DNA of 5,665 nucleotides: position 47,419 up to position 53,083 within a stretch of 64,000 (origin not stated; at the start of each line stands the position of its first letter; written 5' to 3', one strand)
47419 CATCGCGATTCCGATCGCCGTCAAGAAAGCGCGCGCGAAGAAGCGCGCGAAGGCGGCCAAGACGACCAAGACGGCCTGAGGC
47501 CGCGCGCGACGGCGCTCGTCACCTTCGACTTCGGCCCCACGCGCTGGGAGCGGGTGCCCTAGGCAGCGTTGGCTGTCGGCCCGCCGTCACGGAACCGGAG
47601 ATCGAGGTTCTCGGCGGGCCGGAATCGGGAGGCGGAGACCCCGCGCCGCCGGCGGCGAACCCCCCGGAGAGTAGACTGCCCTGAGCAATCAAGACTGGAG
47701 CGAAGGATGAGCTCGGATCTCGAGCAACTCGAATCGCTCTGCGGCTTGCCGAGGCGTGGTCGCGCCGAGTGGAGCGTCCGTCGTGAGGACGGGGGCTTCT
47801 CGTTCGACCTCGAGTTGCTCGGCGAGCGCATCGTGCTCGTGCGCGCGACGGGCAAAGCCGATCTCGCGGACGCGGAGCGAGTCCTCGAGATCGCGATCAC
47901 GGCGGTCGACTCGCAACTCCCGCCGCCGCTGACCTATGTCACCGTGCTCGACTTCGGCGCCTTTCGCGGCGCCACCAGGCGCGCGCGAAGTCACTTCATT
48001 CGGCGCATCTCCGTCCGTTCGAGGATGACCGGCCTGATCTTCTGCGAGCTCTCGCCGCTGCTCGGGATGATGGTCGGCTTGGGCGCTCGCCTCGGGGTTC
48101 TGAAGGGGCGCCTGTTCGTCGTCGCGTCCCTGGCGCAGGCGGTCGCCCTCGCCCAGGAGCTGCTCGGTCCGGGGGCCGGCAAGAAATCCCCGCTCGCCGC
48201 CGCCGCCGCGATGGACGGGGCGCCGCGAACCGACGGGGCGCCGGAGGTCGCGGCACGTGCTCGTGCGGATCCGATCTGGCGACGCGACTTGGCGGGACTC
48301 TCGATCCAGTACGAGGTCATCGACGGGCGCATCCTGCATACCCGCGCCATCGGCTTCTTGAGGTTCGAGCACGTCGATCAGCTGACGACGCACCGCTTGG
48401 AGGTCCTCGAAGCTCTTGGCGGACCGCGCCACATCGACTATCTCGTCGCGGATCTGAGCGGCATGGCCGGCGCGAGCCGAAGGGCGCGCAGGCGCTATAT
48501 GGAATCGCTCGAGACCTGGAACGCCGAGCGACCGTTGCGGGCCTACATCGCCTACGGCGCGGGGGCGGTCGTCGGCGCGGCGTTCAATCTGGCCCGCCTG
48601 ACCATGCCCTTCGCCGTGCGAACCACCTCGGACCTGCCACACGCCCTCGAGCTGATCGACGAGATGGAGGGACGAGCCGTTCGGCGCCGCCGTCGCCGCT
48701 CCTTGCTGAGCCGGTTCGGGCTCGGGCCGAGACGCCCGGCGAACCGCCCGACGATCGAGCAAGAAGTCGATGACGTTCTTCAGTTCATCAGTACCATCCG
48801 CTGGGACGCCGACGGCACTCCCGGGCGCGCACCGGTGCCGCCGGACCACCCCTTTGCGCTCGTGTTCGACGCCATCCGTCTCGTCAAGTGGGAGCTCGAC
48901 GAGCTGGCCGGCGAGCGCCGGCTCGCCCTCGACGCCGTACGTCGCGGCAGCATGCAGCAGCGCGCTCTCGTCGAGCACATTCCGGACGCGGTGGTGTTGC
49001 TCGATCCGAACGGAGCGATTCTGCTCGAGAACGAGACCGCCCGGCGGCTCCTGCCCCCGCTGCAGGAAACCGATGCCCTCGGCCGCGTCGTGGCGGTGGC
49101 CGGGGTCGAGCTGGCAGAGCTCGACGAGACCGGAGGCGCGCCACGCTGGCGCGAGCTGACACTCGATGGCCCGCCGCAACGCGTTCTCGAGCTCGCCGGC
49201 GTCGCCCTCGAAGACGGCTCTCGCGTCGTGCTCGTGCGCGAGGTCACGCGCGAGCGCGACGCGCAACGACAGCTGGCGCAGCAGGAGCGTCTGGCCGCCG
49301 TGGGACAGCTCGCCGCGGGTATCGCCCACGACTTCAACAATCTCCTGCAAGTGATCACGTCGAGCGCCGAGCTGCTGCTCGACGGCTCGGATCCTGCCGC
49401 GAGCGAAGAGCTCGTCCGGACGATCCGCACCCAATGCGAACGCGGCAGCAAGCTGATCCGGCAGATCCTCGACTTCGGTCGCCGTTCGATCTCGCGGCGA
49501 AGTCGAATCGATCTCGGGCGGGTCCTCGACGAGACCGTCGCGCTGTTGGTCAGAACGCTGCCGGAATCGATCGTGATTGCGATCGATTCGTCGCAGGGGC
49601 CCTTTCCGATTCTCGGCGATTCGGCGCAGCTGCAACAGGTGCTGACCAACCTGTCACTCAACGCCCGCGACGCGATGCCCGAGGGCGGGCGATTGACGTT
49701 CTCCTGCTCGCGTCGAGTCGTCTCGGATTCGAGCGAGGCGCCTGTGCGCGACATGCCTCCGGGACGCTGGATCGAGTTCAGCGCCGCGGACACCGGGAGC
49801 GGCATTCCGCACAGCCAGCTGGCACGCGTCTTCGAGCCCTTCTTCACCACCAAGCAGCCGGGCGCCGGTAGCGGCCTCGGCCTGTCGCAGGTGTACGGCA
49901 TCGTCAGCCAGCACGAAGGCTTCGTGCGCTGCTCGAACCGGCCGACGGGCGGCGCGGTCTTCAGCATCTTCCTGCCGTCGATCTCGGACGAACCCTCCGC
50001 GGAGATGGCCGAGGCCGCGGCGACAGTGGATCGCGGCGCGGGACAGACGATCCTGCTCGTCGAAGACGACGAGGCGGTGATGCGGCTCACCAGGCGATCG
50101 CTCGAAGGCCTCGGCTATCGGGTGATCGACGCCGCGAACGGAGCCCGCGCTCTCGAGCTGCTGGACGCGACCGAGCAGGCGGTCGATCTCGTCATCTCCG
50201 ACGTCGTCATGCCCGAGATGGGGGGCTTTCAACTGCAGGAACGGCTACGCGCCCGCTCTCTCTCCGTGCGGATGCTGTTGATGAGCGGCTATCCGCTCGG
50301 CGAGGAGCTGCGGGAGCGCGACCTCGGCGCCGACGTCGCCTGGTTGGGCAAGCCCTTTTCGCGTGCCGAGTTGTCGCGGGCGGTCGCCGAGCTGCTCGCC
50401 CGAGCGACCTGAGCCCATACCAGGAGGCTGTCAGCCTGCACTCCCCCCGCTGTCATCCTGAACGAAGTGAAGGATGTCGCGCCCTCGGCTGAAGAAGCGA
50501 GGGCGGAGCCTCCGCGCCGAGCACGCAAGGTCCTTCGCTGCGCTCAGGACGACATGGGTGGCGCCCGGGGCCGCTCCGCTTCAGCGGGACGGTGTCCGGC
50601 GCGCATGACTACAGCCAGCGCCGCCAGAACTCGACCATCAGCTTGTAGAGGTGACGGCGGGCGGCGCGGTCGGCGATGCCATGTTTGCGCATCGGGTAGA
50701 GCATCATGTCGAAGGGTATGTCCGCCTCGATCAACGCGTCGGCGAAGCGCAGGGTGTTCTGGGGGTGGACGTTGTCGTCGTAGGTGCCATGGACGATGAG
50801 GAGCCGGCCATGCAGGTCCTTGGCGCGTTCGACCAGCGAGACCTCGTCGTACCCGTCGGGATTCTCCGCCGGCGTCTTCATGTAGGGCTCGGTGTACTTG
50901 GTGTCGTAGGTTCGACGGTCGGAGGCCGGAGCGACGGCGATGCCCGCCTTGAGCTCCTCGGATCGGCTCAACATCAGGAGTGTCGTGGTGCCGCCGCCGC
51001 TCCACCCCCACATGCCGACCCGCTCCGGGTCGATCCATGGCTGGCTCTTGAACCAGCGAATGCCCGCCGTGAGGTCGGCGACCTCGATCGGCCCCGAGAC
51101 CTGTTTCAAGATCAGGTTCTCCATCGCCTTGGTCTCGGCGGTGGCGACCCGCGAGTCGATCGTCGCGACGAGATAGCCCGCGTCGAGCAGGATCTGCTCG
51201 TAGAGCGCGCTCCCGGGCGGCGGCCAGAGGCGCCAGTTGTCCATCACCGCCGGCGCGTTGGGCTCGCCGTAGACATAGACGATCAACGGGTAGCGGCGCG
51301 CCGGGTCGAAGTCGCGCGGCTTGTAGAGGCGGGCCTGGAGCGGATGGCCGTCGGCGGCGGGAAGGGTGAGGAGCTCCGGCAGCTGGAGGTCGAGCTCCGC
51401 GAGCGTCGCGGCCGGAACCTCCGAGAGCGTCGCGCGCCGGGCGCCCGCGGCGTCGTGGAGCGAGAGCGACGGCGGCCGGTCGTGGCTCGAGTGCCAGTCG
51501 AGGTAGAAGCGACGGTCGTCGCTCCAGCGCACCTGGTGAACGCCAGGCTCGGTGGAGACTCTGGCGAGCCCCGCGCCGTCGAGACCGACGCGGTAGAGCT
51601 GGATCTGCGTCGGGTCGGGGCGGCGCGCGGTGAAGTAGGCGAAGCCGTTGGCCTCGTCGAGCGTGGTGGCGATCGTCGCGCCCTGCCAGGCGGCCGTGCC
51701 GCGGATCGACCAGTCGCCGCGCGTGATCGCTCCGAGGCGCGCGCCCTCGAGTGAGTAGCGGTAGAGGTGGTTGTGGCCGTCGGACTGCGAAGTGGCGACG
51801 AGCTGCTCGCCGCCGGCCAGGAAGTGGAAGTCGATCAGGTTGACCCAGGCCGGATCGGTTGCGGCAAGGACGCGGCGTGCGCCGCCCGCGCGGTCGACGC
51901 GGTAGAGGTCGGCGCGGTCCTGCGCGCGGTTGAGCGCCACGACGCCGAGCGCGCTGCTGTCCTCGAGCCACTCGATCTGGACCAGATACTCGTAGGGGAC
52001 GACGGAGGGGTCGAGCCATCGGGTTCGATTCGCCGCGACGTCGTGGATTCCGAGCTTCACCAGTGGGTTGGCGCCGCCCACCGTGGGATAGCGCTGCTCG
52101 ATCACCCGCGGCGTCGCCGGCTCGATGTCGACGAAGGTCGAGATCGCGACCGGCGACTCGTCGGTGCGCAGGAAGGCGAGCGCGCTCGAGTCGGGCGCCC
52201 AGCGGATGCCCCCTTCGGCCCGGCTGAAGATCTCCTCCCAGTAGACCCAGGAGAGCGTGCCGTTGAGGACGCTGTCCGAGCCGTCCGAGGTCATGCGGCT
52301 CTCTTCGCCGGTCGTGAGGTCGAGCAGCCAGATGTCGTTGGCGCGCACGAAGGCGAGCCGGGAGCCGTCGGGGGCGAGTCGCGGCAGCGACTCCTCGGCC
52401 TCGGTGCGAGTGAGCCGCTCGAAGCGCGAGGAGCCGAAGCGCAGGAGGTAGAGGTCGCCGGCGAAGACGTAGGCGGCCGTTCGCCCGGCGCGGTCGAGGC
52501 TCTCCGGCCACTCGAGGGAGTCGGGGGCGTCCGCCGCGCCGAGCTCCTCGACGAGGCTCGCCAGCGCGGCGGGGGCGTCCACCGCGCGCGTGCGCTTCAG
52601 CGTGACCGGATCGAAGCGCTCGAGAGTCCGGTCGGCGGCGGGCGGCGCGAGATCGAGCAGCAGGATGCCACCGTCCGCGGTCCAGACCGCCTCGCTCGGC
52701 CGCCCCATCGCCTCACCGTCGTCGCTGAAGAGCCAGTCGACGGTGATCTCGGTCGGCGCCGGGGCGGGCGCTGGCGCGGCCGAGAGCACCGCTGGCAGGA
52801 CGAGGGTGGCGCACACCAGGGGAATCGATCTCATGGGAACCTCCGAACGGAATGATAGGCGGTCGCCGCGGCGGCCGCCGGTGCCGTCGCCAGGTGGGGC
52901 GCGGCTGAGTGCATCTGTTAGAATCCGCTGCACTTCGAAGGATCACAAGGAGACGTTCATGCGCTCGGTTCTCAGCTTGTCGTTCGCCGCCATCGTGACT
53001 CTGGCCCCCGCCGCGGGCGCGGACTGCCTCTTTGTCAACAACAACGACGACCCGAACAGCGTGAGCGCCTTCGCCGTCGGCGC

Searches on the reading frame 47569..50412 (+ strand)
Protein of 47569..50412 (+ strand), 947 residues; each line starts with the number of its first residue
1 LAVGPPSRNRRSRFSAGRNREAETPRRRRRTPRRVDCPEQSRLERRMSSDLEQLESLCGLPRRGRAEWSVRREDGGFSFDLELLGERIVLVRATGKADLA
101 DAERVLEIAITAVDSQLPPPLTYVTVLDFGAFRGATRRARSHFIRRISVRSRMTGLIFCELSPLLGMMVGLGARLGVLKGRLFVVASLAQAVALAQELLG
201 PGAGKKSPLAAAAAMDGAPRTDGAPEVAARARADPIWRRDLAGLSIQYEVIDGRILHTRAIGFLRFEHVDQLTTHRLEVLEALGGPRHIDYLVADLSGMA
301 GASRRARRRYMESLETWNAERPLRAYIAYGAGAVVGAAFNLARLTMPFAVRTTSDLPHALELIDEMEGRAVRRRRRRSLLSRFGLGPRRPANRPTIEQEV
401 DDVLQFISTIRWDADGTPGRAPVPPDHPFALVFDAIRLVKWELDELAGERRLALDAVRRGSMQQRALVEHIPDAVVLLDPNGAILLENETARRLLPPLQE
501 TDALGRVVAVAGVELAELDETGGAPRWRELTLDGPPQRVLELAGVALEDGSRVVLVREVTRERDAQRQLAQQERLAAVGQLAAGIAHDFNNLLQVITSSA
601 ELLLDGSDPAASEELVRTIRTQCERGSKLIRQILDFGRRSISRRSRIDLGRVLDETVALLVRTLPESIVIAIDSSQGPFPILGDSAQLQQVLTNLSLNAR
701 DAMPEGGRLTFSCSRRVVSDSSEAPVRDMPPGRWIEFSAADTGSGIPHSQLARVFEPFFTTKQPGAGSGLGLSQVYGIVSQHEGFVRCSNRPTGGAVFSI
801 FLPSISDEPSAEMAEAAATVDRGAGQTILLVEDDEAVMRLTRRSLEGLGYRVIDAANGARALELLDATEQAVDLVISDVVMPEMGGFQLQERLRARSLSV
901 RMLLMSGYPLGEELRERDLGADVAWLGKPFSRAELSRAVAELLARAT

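Call 39: search_protein_families(library=pfam, proteins=[window:47569-50412:+], max_evalue=0.01)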
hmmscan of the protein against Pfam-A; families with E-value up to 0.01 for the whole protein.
window:47569-50412:+ (947 aa): 5 families
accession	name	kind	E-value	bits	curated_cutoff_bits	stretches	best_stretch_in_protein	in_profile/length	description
PF02518.31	HATPase_c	-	2.6e-19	70.1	26.4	1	683-803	1-108/111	Histidine kinase-, DNA gyrase B-, and HSP90-like ATPase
PF00072.30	Response_reg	-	6.8e-17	62.1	30.2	1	828-939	1-110/111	Response regulator receiver domain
PF00512.31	HisKA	-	4.8e-12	46.2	26.9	1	578-639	2-63/66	His Kinase A (phospho-acceptor) domain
PF13188.13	PAS_8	-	0.0044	17.3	21.8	0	464-495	3-34/65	PAS domain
PF00989.32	PAS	-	0.0055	17.1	22.6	0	465-495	4-34/113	PAS fold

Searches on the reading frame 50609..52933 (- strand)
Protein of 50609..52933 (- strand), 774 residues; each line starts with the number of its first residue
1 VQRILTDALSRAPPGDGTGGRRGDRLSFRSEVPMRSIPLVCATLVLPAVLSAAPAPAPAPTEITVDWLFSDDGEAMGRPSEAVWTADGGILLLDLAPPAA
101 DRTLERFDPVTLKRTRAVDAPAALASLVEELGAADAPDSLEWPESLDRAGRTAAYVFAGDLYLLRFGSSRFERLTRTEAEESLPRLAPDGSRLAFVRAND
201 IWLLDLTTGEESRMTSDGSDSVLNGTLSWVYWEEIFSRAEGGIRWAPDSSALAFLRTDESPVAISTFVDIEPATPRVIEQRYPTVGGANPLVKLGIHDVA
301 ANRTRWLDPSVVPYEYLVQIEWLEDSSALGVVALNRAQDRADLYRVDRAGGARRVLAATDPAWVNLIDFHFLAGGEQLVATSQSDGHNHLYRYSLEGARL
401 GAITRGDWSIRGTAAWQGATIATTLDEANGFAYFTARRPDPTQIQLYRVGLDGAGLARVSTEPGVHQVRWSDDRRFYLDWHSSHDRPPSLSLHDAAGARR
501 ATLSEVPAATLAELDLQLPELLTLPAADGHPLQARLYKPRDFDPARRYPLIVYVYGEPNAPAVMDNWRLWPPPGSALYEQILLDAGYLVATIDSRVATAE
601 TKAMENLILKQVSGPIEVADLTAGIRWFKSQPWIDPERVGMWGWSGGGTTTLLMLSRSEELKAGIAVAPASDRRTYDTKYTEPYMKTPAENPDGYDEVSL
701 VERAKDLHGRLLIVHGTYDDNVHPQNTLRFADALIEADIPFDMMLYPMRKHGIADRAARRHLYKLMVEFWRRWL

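Call 39: search_protein_families(library=pfam, proteins=[window:50609-52933:-], max_evalue=0.01)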
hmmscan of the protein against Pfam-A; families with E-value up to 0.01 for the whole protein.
window:50609-52933:- (774 aa): 9 families
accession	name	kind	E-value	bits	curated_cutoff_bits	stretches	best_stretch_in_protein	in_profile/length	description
PF00930.27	DPPIV_N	-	1.4e-67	228.4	22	1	157-488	21-354/354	Dipeptidyl peptidase IV (DPP IV) N-terminal region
PF00326.27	Peptidase_S9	-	2.1e-41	142.2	22.6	1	580-774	8-210/213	Prolyl oligopeptidase family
PF02129.25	Peptidase_S15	-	1.5e-11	44.9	23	1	528-675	1-134/262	X-Pro dipeptidyl-peptidase (S15 family)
PF07676.18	PD40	-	7.6e-08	32.6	20.9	1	172-197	2-27/38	WD40-like Beta Propeller Repeat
PF01738.24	DLH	-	1e-06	28.9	21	1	600-759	62-194/217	Dienelactone hydrolase family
PF20434.5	BD-FAE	-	5.3e-05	23.3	26.8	0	547-654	12-106/215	BD-FAE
PF12740.14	PETase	-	0.00035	20.5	28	1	633-678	121-166/263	PET hydrolase-like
PF05448.18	AXE1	-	0.0042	16.3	21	0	622-669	161-208/321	Acetyl xylan esterase (AXE1)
PF08840.17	BAAT_C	-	0.0083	16.6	20.9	0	624-668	9-53/210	BAAT / Acyl-CoA thioester hydrolase C terminal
